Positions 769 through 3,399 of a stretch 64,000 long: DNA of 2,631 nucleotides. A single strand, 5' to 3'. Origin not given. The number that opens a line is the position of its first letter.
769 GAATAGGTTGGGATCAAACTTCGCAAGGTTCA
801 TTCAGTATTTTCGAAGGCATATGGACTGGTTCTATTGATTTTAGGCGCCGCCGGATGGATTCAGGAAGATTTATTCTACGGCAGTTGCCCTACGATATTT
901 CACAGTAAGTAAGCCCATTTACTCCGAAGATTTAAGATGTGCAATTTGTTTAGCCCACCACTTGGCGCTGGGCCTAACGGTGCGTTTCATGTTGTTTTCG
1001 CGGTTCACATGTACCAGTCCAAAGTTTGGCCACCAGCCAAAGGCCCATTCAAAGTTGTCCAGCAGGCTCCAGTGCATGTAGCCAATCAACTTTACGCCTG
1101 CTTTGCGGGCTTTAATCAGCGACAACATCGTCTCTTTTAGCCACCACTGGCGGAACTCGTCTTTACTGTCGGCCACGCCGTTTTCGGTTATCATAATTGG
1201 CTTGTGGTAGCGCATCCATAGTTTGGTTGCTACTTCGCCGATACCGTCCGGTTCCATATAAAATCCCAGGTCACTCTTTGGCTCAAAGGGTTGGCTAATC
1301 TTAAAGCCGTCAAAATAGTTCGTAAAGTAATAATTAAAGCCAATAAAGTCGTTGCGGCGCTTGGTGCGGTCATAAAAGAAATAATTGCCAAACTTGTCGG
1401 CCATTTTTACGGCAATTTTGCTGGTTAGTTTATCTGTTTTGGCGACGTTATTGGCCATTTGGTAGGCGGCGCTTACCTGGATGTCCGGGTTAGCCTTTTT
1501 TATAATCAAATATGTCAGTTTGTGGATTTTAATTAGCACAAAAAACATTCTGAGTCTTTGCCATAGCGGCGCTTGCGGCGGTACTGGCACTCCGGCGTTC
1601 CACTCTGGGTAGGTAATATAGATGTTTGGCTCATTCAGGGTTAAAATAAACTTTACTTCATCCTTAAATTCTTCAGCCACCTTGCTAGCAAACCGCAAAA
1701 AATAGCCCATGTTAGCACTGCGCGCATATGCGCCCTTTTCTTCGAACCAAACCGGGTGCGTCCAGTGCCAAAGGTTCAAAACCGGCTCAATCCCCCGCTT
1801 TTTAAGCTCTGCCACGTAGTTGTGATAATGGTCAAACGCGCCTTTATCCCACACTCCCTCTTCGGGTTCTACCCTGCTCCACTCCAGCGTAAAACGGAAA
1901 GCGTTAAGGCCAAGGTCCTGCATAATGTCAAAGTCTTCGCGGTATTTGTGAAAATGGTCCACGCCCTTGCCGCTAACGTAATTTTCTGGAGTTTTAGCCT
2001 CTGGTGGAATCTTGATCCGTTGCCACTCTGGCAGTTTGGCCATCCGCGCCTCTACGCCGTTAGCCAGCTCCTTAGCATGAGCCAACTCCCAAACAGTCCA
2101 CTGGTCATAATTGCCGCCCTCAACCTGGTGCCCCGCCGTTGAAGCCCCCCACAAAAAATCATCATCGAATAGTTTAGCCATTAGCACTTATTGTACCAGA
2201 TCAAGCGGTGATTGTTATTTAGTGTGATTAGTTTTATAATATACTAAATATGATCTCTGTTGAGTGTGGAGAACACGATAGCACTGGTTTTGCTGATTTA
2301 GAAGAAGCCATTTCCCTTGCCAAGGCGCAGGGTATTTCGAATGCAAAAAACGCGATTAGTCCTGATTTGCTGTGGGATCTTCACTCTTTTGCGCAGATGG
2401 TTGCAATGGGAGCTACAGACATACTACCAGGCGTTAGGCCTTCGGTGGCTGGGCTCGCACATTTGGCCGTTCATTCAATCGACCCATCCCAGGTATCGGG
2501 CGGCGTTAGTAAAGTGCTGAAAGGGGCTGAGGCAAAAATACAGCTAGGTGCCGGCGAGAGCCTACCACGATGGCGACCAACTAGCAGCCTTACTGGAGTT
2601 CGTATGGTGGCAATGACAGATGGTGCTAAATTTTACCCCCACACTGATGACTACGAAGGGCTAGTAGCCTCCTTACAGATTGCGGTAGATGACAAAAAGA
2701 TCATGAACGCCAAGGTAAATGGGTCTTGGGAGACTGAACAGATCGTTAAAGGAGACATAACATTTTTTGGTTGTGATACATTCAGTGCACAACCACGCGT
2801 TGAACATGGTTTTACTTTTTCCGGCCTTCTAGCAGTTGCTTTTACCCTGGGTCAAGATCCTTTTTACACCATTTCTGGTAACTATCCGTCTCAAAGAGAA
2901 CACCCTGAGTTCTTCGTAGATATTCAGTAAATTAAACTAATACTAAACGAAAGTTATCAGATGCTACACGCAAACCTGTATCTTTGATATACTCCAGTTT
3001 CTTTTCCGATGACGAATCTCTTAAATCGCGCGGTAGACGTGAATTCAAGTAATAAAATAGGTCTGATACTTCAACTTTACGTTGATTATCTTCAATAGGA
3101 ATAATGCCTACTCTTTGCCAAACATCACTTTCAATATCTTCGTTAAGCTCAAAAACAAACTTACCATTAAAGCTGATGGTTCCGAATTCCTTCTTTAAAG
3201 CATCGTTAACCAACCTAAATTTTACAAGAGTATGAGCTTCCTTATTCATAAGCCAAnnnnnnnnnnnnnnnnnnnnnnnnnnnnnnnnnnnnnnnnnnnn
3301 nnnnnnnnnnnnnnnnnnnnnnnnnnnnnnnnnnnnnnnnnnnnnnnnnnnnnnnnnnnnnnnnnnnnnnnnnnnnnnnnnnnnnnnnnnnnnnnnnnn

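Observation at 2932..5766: Pif1-type helicase translationally coupled to a HipA-fold kinase and a HipS-sized protein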

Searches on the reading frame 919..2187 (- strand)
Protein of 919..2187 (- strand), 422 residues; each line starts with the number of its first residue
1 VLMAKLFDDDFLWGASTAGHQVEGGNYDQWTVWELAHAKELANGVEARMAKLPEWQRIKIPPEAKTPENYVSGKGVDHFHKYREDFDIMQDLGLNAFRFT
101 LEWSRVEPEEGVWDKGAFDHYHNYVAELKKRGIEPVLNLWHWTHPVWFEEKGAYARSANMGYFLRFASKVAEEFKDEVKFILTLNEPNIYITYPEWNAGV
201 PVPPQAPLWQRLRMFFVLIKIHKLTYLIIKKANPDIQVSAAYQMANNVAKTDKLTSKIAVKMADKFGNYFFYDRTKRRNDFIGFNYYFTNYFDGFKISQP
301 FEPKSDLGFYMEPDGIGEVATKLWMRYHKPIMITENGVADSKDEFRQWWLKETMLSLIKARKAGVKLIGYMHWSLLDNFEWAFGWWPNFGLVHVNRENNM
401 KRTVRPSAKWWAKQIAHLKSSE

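Call 3: search_protein_families(library=pfam, proteins=[window:919-2187:-], max_evalue=0.01)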
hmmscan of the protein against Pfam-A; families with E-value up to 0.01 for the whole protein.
window:919-2187:- (422 aa): 2 families
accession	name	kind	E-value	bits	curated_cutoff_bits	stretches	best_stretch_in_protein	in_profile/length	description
PF00232.24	Glyco_hydro_1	-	3e-63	214.3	22.6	2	5-274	3-252/453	Glycosyl hydrolase family 1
PF02449.21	Glyco_hydro_42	-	1.2e-05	25.3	21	1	81-151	11-79/376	Beta-galactosidase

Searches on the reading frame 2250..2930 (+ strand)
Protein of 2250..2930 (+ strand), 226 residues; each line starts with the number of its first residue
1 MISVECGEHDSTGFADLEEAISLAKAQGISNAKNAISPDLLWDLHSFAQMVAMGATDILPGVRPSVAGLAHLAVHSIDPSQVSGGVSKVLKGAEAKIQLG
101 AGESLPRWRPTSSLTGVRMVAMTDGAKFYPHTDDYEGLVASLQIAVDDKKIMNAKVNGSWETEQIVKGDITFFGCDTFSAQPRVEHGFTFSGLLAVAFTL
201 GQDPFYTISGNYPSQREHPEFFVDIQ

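Call 3: search_protein_families(library=pfam, proteins=[window:2250-2930:+], max_evalue=0.01)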
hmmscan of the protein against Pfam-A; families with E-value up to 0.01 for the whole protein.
window:2250-2930:+ (226 aa): 0 families

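Call 4: search_protein_families(library=padloc, proteins=[window:2250-2930:+], max_evalue=0.01)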
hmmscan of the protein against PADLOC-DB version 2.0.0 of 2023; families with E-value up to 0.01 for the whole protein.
window:2250-2930:+ (226 aa): 0 families

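Call 5: search_protein_families(library=ncbifam, proteins=[window:2250-2930:+], max_evalue=0.01)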
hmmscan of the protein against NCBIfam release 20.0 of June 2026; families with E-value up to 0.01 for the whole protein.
window:2250-2930:+ (226 aa): 0 families

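Call 67: list_cluster_members(proteins=[window:2250-2930:+, window:4219-5763:-, window:4219-5766:-])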
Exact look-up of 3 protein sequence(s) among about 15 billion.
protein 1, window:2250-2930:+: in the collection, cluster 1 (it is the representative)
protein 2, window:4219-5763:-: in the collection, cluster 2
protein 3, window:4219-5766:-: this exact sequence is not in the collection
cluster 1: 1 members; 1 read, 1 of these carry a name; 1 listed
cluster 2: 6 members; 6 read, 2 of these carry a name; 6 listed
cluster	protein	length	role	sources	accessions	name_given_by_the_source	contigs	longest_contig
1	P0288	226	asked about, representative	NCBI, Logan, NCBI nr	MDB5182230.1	MAG: hypothetical protein JWO47_14 [Candidatus Saccharibacteria bacterium] | hypothetical protein [Candidatus Saccharibacteria bacterium]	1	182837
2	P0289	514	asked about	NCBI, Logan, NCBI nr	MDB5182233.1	MAG: putative helicase [Candidatus Saccharibacteria bacterium] | putative helicase [Candidatus Saccharibacteria bacterium]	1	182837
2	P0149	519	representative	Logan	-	-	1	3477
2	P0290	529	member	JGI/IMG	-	hypothetical protein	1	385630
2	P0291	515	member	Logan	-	-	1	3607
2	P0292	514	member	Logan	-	-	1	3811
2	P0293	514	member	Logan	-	-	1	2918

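Call 68: search_protein_families(library=pfam, proteins=[window:2250-2930:+], max_evalue=1)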
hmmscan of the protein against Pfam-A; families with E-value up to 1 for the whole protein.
window:2250-2930:+ (226 aa): 0 families

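Call 86: search_protein_families(library=phrogs, proteins=[window:2250-2930:+], max_evalue=0.001)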
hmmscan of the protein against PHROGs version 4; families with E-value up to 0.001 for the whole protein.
window:2250-2930:+ (226 aa): 0 families

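Call 87: find_encoding_contigs(protein=P0290, flank=5000, max_places=2)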
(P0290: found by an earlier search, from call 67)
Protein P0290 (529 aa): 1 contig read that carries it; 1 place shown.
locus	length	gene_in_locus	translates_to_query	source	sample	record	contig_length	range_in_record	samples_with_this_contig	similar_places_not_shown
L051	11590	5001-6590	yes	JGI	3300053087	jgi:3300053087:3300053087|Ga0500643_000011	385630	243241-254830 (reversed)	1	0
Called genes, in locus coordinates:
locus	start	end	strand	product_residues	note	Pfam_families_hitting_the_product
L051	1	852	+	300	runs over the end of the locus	PF00892:EamA, PF08627:CRT-like (weak)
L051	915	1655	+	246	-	PF03358:FMN_red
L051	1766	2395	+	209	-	PF00156:Pribosyltran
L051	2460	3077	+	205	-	-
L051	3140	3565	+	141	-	PF08570:DUF1761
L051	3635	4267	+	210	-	PF01936:NYN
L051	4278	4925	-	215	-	-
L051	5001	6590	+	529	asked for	PF05970:PIF1, PF13604:AAA_30, PF01443:Viral_helicase1 (faint), PF13191:AAA_16 (faint), PF13245:AAA_19, PF13401:AAA_22, PF21530:Pif1_2B_dom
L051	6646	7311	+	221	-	-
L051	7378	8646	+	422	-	PF00232:Glyco_hydro_1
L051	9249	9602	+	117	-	PF02381:MraZ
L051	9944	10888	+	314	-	PF01795:Methyltransf_5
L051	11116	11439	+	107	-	-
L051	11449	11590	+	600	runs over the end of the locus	PF03717:PBP_dimer, PF00905:Transpeptidase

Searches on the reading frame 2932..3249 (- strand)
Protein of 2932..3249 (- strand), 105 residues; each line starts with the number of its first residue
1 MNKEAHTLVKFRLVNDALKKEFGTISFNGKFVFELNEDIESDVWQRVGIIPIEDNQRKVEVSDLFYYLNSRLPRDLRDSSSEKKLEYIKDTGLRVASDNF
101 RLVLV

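Call 3: search_protein_families(library=pfam, proteins=[window:2932-3249:-], max_evalue=0.01)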
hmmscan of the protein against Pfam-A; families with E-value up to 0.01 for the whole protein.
window:2932-3249:- (105 aa): 0 families

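Call 4: search_protein_families(library=padloc, proteins=[window:2932-3249:-], max_evalue=0.01)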
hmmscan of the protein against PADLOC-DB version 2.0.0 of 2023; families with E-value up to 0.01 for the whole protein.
window:2932-3249:- (105 aa): 1 family
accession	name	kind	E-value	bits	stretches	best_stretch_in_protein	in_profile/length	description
PDLC04349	PDC-M03B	-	0.0078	13.8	0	22-79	25-83/232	-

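Call 5: search_protein_families(library=ncbifam, proteins=[window:2932-3249:-], max_evalue=0.01)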
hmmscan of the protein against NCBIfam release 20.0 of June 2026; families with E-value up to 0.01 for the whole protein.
window:2932-3249:- (105 aa): 0 families

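Call 23: find_homologous_proteins(query=window:2932-3249:-)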
Query window:2932-3249:- (105 aa): 28 proteins with E <= 0.001 among 28 candidates.
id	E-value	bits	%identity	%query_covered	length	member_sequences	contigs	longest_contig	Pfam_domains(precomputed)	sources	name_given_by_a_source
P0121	2.5e-61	222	100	100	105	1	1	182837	-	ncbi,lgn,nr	ncbi:MAG: hypothetical protein JWO47_15 [Candidatus Saccharibacteria bacterium]|nr:hypothetical prot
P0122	4.6e-41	157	67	97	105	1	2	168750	-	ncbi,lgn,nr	ncbi:MAG TPA: hypothetical protein VLG37_05655 [Candidatus Saccharimonadales bacterium]|nr:hypotheti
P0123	4.8e-36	141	65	92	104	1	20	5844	-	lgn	-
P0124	1.6e-35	139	64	97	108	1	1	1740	-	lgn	-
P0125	8.6e-35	137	63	95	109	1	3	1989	-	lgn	-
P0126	2.6e-34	135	60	97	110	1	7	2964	-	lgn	-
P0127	3.7e-34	135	65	97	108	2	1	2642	-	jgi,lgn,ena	jgi:hypothetical protein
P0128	2.6e-33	132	64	93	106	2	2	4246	-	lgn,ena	-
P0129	8.6e-33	130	60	94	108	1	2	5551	-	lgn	-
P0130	3.7e-32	128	62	94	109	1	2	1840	-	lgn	-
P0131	1.6e-31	126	58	95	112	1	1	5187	-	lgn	-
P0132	7.5e-31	124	63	88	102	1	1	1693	-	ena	-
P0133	1.3e-30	123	57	97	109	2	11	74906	-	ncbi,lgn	ncbi:MAG: hypothetical protein WBO92_04255 [Candidatus Moraniibacteriota bacterium]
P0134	1.9e-30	123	62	93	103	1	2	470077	-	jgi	jgi:hypothetical protein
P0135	2.7e-30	122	59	97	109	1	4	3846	-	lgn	-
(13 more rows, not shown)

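Call 26: search_solved_structures(query=A2, max_evalue=10, show_alignments=3)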
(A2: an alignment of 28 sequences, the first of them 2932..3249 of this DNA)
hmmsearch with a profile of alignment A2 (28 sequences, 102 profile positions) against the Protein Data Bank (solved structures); distinct sequences matched with E-value up to 10: 2.
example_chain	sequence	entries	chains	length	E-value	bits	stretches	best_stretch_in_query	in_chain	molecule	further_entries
9w4f_A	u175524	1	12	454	1.1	12.6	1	21-64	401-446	beta-glucosidase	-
9w4b_A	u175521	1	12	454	1.1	12.6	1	21-64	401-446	beta-glucosidase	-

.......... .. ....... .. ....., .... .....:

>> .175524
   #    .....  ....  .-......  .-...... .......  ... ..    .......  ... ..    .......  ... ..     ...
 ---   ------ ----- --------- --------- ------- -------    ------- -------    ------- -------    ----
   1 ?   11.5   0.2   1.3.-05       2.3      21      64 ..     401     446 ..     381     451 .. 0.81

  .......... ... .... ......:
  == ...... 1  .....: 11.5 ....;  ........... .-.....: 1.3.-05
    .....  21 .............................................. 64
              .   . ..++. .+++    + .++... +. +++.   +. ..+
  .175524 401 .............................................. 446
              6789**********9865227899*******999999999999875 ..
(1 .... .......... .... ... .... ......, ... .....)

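Call 33: search_protein_families(library=pfam, alignment_id=A2, max_evalue=10)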
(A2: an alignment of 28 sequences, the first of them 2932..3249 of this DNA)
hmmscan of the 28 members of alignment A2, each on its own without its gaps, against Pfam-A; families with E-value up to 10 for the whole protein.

A. member 1, window:2932-3249:- (105 aa): 0 families

B. families by the number of members that match (of 28 scanned): 10 families
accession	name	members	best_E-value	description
PF19343.5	HAM1_N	2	0.18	HAM1-like, N-terminal domain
PF22283.2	DUF6960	1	0.021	Family of unknown function (DUF6960)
PF00229.24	TNF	1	0.027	TNF(Tumour Necrosis Factor) family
PF10948.13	DUF2635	1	0.03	Protein of unknown function (DUF2635)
PF24506.1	KNTC1_N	1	0.058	KNTC1, N-terminal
PF20624.3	DMRT5_DMB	1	0.17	DMRT5, DMB domain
PF15466.11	DUF4635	1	0.17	Domain of unknown function (DUF4635)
PF23249.1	KH_PARP14_3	1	0.18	PARP14, third type I KH domain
PF04265.19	TPK_B1_binding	1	0.21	Thiamin pyrophosphokinase, vitamin B1 binding domain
PF24928.1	DUF7748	1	0.21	Domain of unknown function (DUF7748)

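Call 39: predict_structure(alignment_id=A3)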
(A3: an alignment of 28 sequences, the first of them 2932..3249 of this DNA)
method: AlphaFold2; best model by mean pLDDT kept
length: 105 residues; sequences in the alignment: 28
mean_pLDDT: 88.4   pTM: 0.78
mean pLDDT of the five models: 88.4, 87.6, 87.5, 84.5, 80.6
residues with pLDDT >= 90: 72; 70-90: 26; 50-70: 4; < 50: 3
segments of 3 or more residues with pLDDT < 50: 1-3
pLDDT, mean of each block of 10 residues (from residue 1): 65 93 93 94 88 89 90 91 93 84 94
secondary structure, 60 per line:
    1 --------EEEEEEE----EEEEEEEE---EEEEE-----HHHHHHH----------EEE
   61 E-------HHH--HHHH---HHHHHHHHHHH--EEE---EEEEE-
elements in order: E9-15 E20-27 E31-35 H41-47 E58-61 H74-77 H81-91 E94-96 E100-104

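Call 41: fold_search(model_id=the predicted structure, library=pdb)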
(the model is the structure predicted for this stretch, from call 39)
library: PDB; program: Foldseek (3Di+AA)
matches with E <= 10: 235; with E <= 0.001: 0
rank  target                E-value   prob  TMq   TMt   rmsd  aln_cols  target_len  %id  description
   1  8ezr_A                1.6e-02  1.00  0.58  0.60   4.6       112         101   11  Crystal structure of the HipS(Lp)-HipT(Lp) complex from Legionella pneumophila, native protein (released 2023-09-27)
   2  7vkb_B                5.2e-02  0.99  0.59  0.60   4.4       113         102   12  Crystal structure of the a bacterial kinase complex (released 2022-06-29)
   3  6ahv                  3.3e-01  0.15  0.28  0.12   9.1       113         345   11  Crystal structure of human RPP40 (released 2018-12-05)
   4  6ahr_L                4.8e-01  0.11  0.26  0.12   8.9       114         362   13  Cryo-EM structure of human Ribonuclease P (released 2018-12-05)
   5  2x1g_B                9.3e-01  0.04  0.19  0.15  13.1       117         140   13  Crystal structure of Importin13 - Mago-Y14 complex (released 2010-02-16)
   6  4aez_B                1.1e+00  0.05  0.20  0.12  13.9        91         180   12  Crystal Structure of Mitotic Checkpoint Complex (released 2012-03-21)
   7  2b14_A                1.1e+00  0.04  0.15  0.15  11.4        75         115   15  The crystal structure of 2,4-dinitrophenol in complex with the amyloidogenic variant Transthyretin Leu 55 Pro (released 2006-07-18)
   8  3neo_B                1.2e+00  0.03  0.16  0.15  11.7        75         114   15  Wild type human transthyretin (TTR) complexed with GC-24 (TTRwt:GC-24) (released 2010-11-24)
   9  1oal                  1.4e+00  0.18  0.22  0.16   3.8        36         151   22  Active site copper and zinc ions modulate the quaternary structure of prokaryotic Cu,Zn superoxide dismutase (released 2003-02-27)
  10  4mrb_B                1.4e+00  0.06  0.17  0.17  11.5        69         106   16  Wild Type Human Transthyretin pH 7.5 (released 2014-01-08)
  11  8jnu_A                1.4e+00  0.04  0.15  0.14  11.9        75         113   13  Crystal structure of V30G mutated human transthyretin (released 2024-04-17)
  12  7kie_B                1.4e+00  0.04  0.21  0.10  13.8       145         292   14  Crystal structure of FGFR2 kinase domain gatekeeper mutant V564F in complex with covalent compound 3 (released 2021-02-10)
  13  7lxd_E                1.5e+00  0.03  0.17  0.10  15.4       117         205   13  Structure of yeast DNA Polymerase Zeta (apo) (released 2021-06-30)
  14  3cfq_B                1.6e+00  0.03  0.15  0.14  11.5        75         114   15  Crystal structure of human wild-type transthyretin in complex with diclofenac (released 2009-03-03)
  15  4tlu_A                1.7e+00  0.03  0.15  0.14  11.6        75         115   15  Crystal Structure of Human Transthyretin Ala108Trp Mutant (released 2015-12-30)
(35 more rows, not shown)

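Call 55: search_protein_representatives(alignment_id=A3)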
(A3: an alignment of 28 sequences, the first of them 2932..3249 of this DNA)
Query: 28 sequences, 102 profile positions. Proteins with E-value up to 0.001 (for the whole library): 20; up to 1e-10: 13; up to 1e-30: 3. The best 20 are listed.
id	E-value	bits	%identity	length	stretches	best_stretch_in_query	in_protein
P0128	2.2e-40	152.9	-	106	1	2-100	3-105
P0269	6.9e-37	141.7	-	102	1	2-99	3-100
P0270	3.6e-32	126.6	-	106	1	5-101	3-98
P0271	3.0e-30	120.4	-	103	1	6-99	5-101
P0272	1.5e-26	108.5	-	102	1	4-99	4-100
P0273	3.0e-25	104.3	-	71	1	31-99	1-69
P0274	7.0e-23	96.7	-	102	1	6-100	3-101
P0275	9.6e-19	83.4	-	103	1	3-98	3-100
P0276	4.9e-16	74.7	-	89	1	18-98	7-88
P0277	2.5e-15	72.5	-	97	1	6-101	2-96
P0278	1.3e-14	70.2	-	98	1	15-99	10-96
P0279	9.0e-14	67.5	-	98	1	5-100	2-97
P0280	1.3e-12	63.8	-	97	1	2-56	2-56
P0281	1.1e-09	54.3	-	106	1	5-98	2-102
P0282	2.8e-09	53.0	-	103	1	5-98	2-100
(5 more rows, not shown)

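Call 86: search_protein_families(library=phrogs, proteins=[window:2932-3249:-], max_evalue=0.001)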
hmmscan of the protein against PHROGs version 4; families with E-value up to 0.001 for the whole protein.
window:2932-3249:- (105 aa): 0 families
